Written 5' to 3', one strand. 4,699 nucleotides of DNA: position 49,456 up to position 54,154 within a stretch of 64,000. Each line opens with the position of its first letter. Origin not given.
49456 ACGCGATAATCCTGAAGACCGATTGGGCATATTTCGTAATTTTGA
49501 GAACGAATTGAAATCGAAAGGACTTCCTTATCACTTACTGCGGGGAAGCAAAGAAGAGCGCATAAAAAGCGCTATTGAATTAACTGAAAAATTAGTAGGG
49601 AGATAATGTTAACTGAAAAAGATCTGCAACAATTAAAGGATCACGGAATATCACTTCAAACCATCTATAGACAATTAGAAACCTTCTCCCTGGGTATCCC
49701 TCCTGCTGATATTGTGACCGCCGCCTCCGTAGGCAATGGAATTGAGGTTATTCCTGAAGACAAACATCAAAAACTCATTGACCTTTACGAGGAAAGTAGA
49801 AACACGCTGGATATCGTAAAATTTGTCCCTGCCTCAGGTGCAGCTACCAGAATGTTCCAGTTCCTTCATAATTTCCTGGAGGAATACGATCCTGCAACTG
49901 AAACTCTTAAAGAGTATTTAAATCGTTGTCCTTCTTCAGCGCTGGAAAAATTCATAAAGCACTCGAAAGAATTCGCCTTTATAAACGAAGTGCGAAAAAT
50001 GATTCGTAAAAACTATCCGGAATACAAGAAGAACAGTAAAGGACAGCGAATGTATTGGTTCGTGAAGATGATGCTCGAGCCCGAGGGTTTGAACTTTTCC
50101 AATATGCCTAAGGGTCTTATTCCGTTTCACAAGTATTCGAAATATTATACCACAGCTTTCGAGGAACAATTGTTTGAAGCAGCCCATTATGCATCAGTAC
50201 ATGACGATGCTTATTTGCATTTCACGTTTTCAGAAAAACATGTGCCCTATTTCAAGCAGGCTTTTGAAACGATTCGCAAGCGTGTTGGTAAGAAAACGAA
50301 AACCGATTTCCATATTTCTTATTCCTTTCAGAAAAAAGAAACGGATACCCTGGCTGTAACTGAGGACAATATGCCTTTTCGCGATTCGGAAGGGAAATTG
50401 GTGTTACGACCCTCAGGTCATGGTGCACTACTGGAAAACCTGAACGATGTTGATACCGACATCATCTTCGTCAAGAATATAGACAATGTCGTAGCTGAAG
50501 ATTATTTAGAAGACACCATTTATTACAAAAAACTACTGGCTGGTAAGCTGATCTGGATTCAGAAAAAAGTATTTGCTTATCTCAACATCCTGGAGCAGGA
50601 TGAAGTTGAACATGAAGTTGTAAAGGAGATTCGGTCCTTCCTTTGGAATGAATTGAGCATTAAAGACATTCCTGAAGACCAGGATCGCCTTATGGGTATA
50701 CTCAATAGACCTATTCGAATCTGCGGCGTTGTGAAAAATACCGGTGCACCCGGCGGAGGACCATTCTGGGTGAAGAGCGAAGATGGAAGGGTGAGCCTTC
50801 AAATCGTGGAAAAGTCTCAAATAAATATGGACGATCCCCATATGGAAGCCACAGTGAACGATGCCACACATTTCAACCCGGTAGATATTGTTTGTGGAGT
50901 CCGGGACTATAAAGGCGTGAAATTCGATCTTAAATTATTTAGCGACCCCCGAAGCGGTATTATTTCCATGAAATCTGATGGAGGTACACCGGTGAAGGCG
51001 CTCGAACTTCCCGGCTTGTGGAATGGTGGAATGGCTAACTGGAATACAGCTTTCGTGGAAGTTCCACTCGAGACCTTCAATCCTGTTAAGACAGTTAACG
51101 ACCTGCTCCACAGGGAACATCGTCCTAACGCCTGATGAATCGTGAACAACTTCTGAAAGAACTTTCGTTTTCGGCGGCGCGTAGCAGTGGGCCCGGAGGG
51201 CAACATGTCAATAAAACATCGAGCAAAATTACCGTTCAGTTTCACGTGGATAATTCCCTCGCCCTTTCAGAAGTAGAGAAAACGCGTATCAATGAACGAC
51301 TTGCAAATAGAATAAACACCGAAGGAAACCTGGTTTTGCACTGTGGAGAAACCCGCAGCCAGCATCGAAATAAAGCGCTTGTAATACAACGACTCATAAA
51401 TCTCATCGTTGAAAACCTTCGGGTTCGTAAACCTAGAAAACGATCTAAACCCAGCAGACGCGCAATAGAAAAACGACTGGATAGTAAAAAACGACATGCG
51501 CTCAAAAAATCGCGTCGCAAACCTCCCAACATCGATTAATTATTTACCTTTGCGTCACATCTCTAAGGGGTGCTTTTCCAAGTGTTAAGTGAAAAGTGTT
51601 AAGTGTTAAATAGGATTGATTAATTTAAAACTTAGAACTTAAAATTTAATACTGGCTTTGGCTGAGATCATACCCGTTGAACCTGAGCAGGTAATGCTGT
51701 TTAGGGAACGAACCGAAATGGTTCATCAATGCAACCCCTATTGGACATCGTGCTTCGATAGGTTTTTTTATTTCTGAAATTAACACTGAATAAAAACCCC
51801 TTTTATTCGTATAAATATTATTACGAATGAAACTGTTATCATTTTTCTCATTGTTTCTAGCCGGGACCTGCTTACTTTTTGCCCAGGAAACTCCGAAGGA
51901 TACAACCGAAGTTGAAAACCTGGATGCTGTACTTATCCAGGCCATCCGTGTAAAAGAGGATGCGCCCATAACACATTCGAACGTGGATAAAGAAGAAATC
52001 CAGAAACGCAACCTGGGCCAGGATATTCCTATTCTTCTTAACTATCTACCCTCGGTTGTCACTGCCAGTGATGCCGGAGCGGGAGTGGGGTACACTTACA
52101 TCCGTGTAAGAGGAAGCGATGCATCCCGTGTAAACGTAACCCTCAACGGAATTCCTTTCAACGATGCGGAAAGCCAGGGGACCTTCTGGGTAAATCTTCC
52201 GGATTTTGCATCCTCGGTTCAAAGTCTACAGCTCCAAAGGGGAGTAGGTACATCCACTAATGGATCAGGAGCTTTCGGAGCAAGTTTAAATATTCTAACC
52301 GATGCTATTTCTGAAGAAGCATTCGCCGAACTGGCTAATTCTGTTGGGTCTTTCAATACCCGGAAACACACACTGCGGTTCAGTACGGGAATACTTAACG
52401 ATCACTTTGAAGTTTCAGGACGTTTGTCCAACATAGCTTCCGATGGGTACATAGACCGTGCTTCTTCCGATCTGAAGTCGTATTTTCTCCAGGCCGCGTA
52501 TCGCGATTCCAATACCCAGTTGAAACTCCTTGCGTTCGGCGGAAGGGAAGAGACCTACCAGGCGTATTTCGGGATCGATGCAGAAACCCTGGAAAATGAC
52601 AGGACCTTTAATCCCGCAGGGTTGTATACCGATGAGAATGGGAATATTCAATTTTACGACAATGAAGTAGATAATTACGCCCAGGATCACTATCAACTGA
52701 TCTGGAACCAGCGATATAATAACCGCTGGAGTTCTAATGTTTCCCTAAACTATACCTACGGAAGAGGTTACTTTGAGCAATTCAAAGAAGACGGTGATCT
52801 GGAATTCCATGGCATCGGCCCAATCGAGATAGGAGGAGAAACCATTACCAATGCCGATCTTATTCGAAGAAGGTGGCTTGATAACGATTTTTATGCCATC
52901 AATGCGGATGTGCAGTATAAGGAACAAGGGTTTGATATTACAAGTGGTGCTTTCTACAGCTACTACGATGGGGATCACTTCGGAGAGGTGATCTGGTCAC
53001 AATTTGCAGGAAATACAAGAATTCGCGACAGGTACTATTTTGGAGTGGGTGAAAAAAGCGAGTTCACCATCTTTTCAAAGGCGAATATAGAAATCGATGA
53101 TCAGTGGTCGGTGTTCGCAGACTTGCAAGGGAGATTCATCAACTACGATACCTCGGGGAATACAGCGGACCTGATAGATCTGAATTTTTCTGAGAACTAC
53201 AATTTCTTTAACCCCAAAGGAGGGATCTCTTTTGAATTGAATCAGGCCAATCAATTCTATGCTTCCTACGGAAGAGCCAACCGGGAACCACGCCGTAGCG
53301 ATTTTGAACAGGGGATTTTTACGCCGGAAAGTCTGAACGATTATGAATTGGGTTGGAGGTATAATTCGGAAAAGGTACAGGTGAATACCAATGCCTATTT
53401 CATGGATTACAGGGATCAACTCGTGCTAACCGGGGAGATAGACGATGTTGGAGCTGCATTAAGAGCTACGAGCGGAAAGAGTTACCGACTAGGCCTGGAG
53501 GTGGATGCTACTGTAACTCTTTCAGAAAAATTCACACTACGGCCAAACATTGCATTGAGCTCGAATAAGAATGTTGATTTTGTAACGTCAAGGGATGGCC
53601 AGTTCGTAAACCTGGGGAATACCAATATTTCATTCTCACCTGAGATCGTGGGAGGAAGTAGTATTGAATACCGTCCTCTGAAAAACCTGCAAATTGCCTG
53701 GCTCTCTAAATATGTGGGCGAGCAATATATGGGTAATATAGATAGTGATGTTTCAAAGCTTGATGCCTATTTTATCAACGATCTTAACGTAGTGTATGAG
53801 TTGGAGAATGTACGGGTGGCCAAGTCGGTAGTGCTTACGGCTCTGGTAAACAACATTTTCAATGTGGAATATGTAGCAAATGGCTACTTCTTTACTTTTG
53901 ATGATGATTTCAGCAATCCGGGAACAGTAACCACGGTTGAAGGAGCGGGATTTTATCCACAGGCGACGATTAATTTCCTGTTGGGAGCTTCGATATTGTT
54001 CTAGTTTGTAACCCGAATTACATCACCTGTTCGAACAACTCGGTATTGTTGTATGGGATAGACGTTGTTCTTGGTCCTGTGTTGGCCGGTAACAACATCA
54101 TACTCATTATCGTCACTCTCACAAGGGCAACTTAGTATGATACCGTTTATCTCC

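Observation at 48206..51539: Cassette of a PnuC-type transporter, an NadR-kinase-only protein and a DUF4301 protein with UDPGP-like motifs: possibly the missing nucleotidyltransferase of a riboside salvage pathway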

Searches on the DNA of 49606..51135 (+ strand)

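Call 121: search_rna_families(sources=[L001, L002, L003, L004, L005, L007, L008, L009, L014, L176], threshold=gathering)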
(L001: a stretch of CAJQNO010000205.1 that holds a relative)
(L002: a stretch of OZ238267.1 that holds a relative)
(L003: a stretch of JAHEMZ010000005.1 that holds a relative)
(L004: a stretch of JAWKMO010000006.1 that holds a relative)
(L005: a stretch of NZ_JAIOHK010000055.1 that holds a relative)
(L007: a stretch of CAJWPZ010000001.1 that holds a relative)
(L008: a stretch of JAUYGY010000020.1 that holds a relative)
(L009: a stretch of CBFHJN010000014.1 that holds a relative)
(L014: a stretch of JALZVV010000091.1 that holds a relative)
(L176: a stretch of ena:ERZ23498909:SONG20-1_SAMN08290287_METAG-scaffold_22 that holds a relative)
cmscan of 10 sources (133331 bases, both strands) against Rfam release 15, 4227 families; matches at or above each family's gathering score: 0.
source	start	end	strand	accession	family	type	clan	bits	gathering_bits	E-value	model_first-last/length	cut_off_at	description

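Call 122: search_rna_families(sources=[L010, L019, L049, L067, L072, L086, L089, L026, L064], threshold=gathering)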
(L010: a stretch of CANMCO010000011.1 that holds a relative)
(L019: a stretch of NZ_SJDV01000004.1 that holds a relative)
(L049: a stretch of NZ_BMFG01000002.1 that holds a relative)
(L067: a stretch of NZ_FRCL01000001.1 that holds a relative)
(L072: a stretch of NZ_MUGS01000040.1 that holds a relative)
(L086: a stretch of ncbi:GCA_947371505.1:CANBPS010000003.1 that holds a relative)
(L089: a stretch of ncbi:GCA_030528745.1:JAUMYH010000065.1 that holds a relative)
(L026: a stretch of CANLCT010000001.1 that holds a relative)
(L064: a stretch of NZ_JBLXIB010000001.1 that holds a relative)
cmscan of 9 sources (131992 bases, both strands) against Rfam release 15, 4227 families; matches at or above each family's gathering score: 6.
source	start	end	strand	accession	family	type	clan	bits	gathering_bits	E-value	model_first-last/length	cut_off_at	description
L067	4322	4400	-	RF01705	Flavo-1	Gene; sRNA;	-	67.5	42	2.6e-12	1-76/76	no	Flavo-1 RNA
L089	8122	8195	+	RF00005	tRNA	Gene; tRNA;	CL00001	66.9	29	4.5e-12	1-71/71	no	tRNA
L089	8452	8525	-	RF00005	tRNA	Gene; tRNA;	CL00001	60.8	29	2.2e-10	1-71/71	no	tRNA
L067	104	187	+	RF01705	Flavo-1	Gene; sRNA;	-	54.9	42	7.7e-09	1-76/76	no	Flavo-1 RNA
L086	4641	4707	-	RF01705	Flavo-1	Gene; sRNA;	-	47.7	42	7.4e-07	1-76/76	no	Flavo-1 RNA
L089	9062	9122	-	RF00005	tRNA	Gene; tRNA;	CL00001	43.7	29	1.1e-05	13-71/71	5'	tRNA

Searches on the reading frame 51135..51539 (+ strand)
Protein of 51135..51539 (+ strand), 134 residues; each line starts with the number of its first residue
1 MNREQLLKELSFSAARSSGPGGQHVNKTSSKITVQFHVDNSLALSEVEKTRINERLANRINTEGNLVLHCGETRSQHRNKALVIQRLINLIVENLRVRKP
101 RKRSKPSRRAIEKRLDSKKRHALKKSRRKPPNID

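Call 3: search_protein_families(library=pfam, proteins=[window:51135-51539:+], max_evalue=0.01)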
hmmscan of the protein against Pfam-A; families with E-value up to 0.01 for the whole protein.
window:51135-51539:+ (134 aa): 1 family
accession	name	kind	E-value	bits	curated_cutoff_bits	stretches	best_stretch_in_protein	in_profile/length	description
PF00472.26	RF-1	-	2.8e-18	66.4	35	1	8-124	10-106/116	RF-1 domain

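Call 4: search_protein_families(library=ncbifam, proteins=[window:51135-51539:+], max_evalue=0.01)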
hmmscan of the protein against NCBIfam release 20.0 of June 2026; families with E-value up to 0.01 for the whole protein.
window:51135-51539:+ (134 aa): 5 families
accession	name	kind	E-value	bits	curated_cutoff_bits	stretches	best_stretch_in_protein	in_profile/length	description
NF006718.0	PRK09256.1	equivalog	1.6e-34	118.6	100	1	8-129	15-135/140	alternative ribosome rescue aminoacyl-tRNA hydrolase ArfB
TIGR03072.1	release_prfH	equivalog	1.8e-10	40.7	166.65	1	4-44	102-141/200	peptide chain release factor H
TIGR00020.2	prfB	exception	7.5e-10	38.4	370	1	8-104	227-298/353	peptide chain release factor 2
NF001859.2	PRK00591.1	equivalog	1.5e-09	37.4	400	1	8-112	214-293/347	peptide chain release factor 1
TIGR00019.1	prfA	equivalog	8.1e-08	31.6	423.25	1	8-38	222-251/361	peptide chain release factor 1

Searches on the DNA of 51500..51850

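Call 117: search_rna_families(source=window, start=51500, end=51850, threshold=evalue, max_evalue=1, show_alignments=1)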
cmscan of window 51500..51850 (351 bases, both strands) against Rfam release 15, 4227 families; matches with E-value up to 1: 1.
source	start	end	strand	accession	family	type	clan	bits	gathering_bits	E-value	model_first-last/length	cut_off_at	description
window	51556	51724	+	RF00059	TPP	Cis-reg; riboswitch;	-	33.2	54.3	6.3e-05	1-105/105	no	TPP riboswitch aptamer (THI element)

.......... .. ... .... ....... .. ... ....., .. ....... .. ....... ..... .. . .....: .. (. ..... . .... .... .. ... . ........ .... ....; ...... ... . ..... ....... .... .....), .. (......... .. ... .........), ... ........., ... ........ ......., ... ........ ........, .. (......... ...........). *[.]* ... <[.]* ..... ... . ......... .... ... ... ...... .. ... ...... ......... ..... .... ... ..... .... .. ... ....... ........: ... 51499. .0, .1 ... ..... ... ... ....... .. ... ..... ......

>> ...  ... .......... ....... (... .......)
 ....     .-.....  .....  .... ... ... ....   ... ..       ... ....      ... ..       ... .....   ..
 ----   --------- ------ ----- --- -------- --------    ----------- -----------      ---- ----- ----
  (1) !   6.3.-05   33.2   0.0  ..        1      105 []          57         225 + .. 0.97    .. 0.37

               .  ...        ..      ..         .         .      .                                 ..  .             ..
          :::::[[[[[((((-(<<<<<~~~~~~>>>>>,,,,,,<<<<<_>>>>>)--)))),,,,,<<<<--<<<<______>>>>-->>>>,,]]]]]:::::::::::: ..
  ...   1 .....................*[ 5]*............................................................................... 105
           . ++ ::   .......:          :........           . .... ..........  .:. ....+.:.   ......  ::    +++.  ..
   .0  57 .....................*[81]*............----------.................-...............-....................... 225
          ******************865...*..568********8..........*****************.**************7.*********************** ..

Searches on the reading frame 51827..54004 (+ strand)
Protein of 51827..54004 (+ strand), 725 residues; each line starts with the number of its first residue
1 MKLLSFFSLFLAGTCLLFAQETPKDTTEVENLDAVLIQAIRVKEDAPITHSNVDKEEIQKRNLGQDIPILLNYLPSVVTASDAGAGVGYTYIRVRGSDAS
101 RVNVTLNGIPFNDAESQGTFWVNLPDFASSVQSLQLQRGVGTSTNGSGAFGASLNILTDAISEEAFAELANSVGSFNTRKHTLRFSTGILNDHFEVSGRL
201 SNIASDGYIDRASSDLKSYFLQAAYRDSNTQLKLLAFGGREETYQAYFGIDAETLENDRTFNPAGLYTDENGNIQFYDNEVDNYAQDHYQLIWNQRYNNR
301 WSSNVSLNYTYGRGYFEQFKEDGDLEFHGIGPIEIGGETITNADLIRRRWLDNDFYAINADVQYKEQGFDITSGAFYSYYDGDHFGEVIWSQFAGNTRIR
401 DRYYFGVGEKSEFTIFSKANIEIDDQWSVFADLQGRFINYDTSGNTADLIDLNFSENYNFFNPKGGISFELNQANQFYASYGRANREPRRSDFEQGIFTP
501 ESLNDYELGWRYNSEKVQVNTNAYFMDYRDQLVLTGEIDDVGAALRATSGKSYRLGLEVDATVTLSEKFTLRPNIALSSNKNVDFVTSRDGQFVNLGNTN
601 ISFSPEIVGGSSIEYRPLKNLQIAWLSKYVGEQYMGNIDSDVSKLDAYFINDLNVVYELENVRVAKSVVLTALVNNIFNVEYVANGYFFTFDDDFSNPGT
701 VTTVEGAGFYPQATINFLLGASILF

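Call 3: search_protein_families(library=pfam, proteins=[window:51827-54004:+], max_evalue=0.01)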
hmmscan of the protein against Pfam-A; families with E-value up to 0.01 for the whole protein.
window:51827-54004:+ (725 aa): 2 families
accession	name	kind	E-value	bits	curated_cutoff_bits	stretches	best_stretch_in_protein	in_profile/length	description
PF00593.30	TonB_dep_Rec_b-barrel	-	2.6e-25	90.6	27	1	254-677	23-436/436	TonB dependent receptor-like, beta-barrel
PF07715.20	Plug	-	1.6e-12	48.3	23.9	1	43-152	2-106/107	TonB-dependent Receptor Plug Domain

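Call 4: search_protein_families(library=ncbifam, proteins=[window:51827-54004:+], max_evalue=0.01)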
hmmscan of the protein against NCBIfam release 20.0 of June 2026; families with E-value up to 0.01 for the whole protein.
window:51827-54004:+ (725 aa): 2 families
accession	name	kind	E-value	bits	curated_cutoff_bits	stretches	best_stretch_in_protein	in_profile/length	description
TIGR01779.1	TonB-B12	equivalog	2.6e-11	42.8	599.7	1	29-184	25-179/614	TonB-dependent vitamin B12 receptor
NF038079.1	TonB_sider_MxcH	equivalog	0.0011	17.1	925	1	92-215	175-288/792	TonB-dependent siderophore myxochelin receptor MxcH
